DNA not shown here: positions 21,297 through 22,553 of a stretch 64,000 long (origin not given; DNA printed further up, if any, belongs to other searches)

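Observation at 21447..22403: ABC-class (AAA_21-like) ATPase translationally coupled to the vgrG stop codon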

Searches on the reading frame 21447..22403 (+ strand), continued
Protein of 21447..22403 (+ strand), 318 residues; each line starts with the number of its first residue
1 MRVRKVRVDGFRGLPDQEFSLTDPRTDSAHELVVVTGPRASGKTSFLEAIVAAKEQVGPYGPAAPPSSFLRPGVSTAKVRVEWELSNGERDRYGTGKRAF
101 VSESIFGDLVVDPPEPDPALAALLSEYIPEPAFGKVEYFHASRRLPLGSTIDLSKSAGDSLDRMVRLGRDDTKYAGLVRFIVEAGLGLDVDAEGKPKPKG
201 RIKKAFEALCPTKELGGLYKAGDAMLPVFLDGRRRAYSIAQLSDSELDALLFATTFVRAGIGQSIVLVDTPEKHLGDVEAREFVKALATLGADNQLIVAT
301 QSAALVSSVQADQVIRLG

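Call 21: find_encoding_contigs(protein=P0103, flank=8000, max_places=2)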
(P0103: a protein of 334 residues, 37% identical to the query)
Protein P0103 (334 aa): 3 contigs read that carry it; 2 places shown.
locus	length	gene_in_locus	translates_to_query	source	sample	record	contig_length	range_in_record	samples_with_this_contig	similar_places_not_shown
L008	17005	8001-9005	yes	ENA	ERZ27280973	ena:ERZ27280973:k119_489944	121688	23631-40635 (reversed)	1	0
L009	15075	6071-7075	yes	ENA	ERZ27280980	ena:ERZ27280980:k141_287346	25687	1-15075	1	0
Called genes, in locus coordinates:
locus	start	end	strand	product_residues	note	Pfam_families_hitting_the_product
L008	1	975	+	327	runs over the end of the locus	-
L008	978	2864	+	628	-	PF06739:SBBP (faint)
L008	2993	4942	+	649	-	PF05954:Phage_GPD, PF04717:Phage_base_V, PF22178:Gp5_trimer_C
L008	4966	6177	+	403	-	PF05488:PAAR_motif, PF10720:DUF2515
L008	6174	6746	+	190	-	-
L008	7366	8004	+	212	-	-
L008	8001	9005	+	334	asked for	PF13175:AAA_15 (faint), PF13304:AAA_21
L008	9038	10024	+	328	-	-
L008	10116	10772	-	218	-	PF00355:Rieske (weak)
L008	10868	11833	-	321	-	PF09084:NMT1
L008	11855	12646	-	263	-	PF00528:BPD_transp_1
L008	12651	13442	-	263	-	PF00005:ABC_tran, PF13304:AAA_21 (faint)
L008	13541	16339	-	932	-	PF10282:Lactonase, PF08450:SGL (weak)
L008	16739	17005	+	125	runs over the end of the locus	-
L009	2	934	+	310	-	?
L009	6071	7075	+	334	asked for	PF13175:AAA_15 (faint), PF13304:AAA_21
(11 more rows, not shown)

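Call 22: find_encoding_contigs(protein=P0106, flank=8000, max_places=2)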
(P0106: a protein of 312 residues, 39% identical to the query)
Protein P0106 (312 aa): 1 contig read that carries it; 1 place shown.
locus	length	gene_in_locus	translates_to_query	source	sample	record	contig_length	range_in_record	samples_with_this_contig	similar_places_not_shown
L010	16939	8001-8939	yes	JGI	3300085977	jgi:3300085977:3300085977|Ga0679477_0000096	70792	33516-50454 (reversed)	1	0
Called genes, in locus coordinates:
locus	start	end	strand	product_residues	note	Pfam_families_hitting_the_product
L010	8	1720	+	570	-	PF13531:SBP_bac_11, PF13416:SBP_bac_8, PF00092:VWA, PF13768:VWA_3, PF13519:VWA_2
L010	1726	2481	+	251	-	-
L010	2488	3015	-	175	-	PF16267:DUF4920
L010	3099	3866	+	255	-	-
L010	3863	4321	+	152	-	-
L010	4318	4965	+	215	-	PF01712:dNK, PF13238:AAA_18 (weak)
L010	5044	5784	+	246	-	PF01510:Amidase_2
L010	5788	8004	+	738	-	PF05954:Phage_GPD, PF04717:Phage_base_V, PF22178:Gp5_trimer_C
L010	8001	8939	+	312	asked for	PF13175:AAA_15 (faint), PF13191:AAA_16 (faint), PF13304:AAA_21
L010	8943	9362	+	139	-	PF08786:DcrB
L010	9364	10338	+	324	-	PF05488:PAAR_motif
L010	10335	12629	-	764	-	PF09937:DUF2169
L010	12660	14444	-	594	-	PF00990:GGDEF, PF00563:EAL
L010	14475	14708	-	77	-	-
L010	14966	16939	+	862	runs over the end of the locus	PF13191:AAA_16, PF20703:nSTAND1 (weak), PF00004:AAA, PF13401:AAA_22 (weak), PF17871:AAA_lid_9, PF07724:AAA_2, PF07728:AAA_5, PF10431:ClpB_D2-small, +9 more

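Call 23: predict_structure(alignment_id=A1)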
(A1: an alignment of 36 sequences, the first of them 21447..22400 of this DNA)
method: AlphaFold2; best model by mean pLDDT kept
length: 318 residues; sequences in the alignment: 36
mean_pLDDT: 93.2   pTM: 0.92
mean pLDDT of the five models: 93.2, 93.0, 92.9, 92.6, 92.5
residues with pLDDT >= 90: 267; 70-90: 41; 50-70: 10; < 50: 0
segments of 3 or more residues with pLDDT < 50: none
pLDDT, mean of each block of 10 residues (from residue 1): 98 98 97 97 98 96 91 96 96 95 90 89 93 95 84 64 88 91 91 89 97 95 90 96 97 96 97 95 97 97 97 97
secondary structure, 60 per line:
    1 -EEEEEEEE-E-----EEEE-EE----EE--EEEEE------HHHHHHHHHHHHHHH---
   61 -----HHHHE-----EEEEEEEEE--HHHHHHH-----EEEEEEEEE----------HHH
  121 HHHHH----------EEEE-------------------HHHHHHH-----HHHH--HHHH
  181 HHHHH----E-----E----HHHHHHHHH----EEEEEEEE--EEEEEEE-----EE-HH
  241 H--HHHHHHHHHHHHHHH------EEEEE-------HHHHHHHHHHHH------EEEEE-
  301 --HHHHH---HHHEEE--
elements in order: E2-9 E17-20 E32-36 H43-57 H66-69 E76-84 H87-93 E99-107 H118-125 E136-139 H159-165 H171-174 H177-185 H201-209 E214-221 E224-230 H244-258 E265-269 H277-288 E295-299 H303-307 E314-316

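Call 29: find_encoding_contigs(protein=P0092, flank=8000, max_places=2)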
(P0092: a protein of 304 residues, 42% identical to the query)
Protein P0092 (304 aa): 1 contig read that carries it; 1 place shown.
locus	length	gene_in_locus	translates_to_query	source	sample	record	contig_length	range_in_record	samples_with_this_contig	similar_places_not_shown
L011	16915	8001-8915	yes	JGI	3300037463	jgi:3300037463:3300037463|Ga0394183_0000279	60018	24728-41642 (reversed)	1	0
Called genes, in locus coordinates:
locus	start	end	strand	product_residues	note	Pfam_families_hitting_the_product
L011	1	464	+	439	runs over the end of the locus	PF04055:Radical_SAM, PF13186:SPASM (weak)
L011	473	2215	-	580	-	PF00082:Peptidase_S8, PF04151:PPC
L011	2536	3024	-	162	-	-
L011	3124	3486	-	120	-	-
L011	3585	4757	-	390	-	PF17820:PDZ_6, PF12146:Hydrolase_4, PF12697:Abhydrolase_6 (weak), PF00561:Abhydrolase_1 (faint), PF00326:Peptidase_S9 (faint)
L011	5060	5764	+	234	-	PF01510:Amidase_2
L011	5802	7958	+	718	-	PF05954:Phage_GPD, PF20093:DUF6484 (faint), PF04717:Phage_base_V, PF22178:Gp5_trimer_C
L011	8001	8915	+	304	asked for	-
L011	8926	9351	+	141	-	PF08786:DcrB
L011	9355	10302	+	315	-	PF05488:PAAR_motif (faint), PF25799:prePAAR_I (weak)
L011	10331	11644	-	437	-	PF07586:HXXSHH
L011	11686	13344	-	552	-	PF07626:PSD3 (weak), PF07637:PSD5, PF07631:PSD4, PF07627:PSCyt3, PF07624:PSD2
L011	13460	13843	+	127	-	-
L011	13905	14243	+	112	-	-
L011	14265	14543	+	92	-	-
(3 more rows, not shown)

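Call 30: find_encoding_contigs(protein=P0085, flank=8000, max_places=2)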
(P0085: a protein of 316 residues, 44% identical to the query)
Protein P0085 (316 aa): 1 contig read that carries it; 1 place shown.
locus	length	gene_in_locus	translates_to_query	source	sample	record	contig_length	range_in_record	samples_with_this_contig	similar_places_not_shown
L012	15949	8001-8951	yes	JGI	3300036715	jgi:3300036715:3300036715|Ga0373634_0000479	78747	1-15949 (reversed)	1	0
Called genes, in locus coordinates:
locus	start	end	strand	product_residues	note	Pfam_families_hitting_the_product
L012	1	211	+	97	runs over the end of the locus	-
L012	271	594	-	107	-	-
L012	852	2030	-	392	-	PF07690:MFS_1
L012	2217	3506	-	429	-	-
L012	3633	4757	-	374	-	-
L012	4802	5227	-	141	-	PF08786:DcrB (weak)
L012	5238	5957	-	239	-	-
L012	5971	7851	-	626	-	PF05954:Phage_GPD, PF04717:Phage_base_V, PF22178:Gp5_trimer_C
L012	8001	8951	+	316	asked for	PF13304:AAA_21 (faint)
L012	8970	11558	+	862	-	PF09937:DUF2169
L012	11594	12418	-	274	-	PF11536:DUF3226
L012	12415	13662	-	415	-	PF02463:SMC_N (faint), PF13175:AAA_15, PF13476:AAA_23 (weak), PF13304:AAA_21, PF13175:AAA_15 (weak)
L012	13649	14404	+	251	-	PF09937:DUF2169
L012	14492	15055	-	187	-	-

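Call 31: find_encoding_contigs(protein=P0110, flank=8000, max_places=2)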
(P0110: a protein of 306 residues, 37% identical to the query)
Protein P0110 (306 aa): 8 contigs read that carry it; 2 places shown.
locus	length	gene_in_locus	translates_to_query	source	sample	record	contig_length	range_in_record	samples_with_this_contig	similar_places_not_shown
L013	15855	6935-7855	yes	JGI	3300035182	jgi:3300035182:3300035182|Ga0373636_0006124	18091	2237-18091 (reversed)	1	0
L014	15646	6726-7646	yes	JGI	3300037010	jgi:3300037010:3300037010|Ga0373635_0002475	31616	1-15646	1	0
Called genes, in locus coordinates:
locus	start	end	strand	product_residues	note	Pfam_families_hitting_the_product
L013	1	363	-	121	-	?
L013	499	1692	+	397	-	PF04055:Radical_SAM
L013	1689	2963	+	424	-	PF04055:Radical_SAM, PF19288:CofH_C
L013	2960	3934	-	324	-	PF01933:CofD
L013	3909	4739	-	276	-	PF01996:F420_ligase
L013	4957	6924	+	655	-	PF05954:Phage_GPD, PF04717:Phage_base_V, PF22178:Gp5_trimer_C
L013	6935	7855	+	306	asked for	PF13304:AAA_21 (faint)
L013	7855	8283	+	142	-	PF08786:DcrB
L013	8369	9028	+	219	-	PF03807:F420_oxidored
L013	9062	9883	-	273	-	-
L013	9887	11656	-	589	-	-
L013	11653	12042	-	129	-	-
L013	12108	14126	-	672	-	PF05954:Phage_GPD, PF04717:Phage_base_V, PF22178:Gp5_trimer_C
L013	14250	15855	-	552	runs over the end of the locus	PF00270:DEAD, PF04851:ResIII, PF18766:SWI2_SNF2 (weak), PF00271:Helicase_C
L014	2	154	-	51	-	?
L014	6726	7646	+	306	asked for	PF13304:AAA_21 (faint)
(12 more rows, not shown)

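Call 54: search_protein_representatives(alignment_id=A1)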
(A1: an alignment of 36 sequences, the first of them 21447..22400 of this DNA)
Query: 36 sequences, 320 profile positions. Proteins with E-value up to 0.001 (for the whole library): 14515; up to 1e-10: 1915; up to 1e-30: 266. The best 150 are listed.
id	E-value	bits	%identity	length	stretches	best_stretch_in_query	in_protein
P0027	3.9e-121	420.7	-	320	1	1-317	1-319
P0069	1.1e-120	419.3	-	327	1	1-318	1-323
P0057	5.9e-116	403.7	-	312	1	1-319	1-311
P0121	4.7e-107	374.5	-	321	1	1-318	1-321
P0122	1.3e-105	369.7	-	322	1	1-318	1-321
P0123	2.1e-105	369.0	-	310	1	1-318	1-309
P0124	3.5e-105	368.3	-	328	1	1-318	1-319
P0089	8.5e-104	363.7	-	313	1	1-318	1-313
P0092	2.6e-103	362.2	-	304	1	6-318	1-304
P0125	1.0e-102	360.2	-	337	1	1-319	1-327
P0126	1.0e-102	360.2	-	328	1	1-318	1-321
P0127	3.5e-101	355.1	-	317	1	1-319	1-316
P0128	1.1e-99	350.3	-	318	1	1-318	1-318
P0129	1.5e-96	339.9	-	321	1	1-318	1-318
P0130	4.1e-94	331.9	-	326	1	1-319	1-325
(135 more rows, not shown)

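Call 56: search_protein_families(library=pfam, proteins=[L003:7474-7980:+, L008:6174-6746:+, L008:7366-8004:+, L008:9038-10024:+, L007:8924-9841:+, L012:5238-5957:-, L003:6594-7406:+, L007:10315-11112:+], max_evalue=0.1)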
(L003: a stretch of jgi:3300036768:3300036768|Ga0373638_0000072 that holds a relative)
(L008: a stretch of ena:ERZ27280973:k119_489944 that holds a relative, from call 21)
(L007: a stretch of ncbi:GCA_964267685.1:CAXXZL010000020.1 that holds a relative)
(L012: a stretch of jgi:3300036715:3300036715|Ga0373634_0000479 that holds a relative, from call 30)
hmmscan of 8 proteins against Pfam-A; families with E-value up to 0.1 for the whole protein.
L003:7474-7980:+ (168 aa): 0 families

L008:6174-6746:+ (190 aa): 0 families

L008:7366-8004:+ (212 aa): 0 families

L008:9038-10024:+ (328 aa): 0 families

L007:8924-9841:+ (305 aa): 10 families
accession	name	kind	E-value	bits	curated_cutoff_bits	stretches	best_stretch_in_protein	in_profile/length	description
PF13191.12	AAA_16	-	0.0011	20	32.6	1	31-108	21-102/167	AAA ATPase domain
PF13671.12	AAA_33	-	0.003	18.3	27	1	36-88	1-48/143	AAA domain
PF13245.12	AAA_19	-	0.004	17.8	25.1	1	29-64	6-41/134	AAA domain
PF00005.33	ABC_tran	-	0.0041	18.2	25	1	35-92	12-68/137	ABC transporter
PF00437.27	T2SSE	-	0.011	14.9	24.9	1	31-55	139-163/370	Type II/IV secretion system protein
PF13401.12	AAA_22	-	0.015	16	27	0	35-55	6-26/130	AAA domain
PF25199.1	nSTAND_NTPase5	-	0.019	15.2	34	0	30-53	37-60/145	Novel STAND NTPase 5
PF13555.12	AAA_29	-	0.02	15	27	1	28-52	16-40/61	P-loop containing region of AAA domain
PF01637.24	ATPase_2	-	0.056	13.7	33.2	0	34-60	20-46/225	ATPase domain predominantly from Archaea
PF20720.3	nSTAND3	-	0.09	12.9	27.2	0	27-55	10-38/155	Novel STAND NTPase 3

L012:5238-5957:- (239 aa): 0 families

L003:6594-7406:+ (270 aa): 2 families
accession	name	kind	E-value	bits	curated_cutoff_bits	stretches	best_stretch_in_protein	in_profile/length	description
PF05488.18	PAAR_motif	-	6.9e-09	36.2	27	1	6-56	14-64/70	PAAR motif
PF02809.26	UIM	-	0.041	14.2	21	1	130-141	1-12/17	Ubiquitin interaction motif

L007:10315-11112:+ (265 aa): 1 family
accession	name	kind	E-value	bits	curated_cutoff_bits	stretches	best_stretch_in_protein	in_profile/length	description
PF16754.10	Pesticin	-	1.9e-06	28.3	25.8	1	76-139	17-75/156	Bacterial toxin homologue of phage lysozyme, C-term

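Call 65: list_cluster_members(proteins=[P0120, P0113, P0109, P0019, P0027, P0042, P0054, P0032, P0005, P0021])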
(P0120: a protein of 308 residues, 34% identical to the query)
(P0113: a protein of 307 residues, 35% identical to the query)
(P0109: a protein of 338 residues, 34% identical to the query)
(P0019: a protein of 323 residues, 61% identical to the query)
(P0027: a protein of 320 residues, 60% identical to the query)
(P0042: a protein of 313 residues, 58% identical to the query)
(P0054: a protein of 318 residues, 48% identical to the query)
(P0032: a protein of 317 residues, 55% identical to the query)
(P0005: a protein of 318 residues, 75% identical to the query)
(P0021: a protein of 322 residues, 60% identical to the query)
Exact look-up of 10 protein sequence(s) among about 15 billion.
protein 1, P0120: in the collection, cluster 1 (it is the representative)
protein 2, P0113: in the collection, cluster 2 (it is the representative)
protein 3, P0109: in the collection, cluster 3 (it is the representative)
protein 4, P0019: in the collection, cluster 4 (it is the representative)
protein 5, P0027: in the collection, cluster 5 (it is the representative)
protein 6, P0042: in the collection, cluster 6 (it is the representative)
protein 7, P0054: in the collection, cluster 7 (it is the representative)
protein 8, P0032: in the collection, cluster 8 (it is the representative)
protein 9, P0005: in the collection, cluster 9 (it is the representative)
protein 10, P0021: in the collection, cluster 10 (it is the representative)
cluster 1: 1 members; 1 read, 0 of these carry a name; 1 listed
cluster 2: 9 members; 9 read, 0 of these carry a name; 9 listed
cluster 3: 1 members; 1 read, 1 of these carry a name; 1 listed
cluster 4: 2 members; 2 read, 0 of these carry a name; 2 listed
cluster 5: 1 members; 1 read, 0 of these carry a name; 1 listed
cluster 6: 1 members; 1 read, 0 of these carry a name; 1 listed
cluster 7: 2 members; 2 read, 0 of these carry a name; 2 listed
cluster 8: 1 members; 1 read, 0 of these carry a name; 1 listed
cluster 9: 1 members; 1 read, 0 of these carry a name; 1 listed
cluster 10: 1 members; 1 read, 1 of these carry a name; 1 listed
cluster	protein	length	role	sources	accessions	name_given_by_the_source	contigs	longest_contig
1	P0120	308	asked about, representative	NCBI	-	-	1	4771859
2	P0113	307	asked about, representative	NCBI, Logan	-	-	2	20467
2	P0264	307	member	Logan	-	-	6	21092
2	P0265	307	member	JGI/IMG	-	-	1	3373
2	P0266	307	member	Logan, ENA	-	-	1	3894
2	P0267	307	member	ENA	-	-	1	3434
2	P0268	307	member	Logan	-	-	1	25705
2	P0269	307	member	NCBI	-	-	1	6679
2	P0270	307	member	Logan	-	-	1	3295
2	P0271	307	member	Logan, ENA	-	-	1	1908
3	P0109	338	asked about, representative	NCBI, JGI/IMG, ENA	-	predicted ATPase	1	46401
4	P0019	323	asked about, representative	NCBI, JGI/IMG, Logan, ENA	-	-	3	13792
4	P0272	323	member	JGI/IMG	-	-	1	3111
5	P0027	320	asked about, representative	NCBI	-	-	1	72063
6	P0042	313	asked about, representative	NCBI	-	-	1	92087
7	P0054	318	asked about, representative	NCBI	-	-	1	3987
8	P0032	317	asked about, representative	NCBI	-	-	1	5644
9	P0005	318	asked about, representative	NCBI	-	-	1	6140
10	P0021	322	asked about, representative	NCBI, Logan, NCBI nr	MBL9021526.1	MAG: hypothetical protein JNL21_04975 [Myxococcales bacterium] | hypothetical protein [Myxococcales bacterium]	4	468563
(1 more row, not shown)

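Call 66: search_dna_similar(query=window:21447-22400:+, collection=plasmids, mode=protein, max_evalue=0.001, max_rows=15)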
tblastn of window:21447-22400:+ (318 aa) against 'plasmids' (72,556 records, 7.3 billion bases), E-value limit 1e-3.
Records with a match: 1; places in all: 1; records where one place covers at least 80% of the query: 0.
Best place of each record, by identity: <60% 1.
By first word of the organism name: Nostoc 1.
By predicted mobility (MOB-suite, as given by PLSDB): non-mobilizable 1.
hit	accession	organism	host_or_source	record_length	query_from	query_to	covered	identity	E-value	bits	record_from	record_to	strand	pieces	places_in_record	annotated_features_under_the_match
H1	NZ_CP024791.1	Nostoc flagelliforme CCNUN1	cell culture,desert soil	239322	193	317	39%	28.5%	5e-5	52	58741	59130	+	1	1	ATP-binding protein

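Call 67: search_dna_similar(query=window:21447-22400:+, collection=phages, mode=protein, max_evalue=0.001, max_rows=10)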
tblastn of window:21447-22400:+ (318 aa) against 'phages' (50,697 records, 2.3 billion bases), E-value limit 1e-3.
No match.
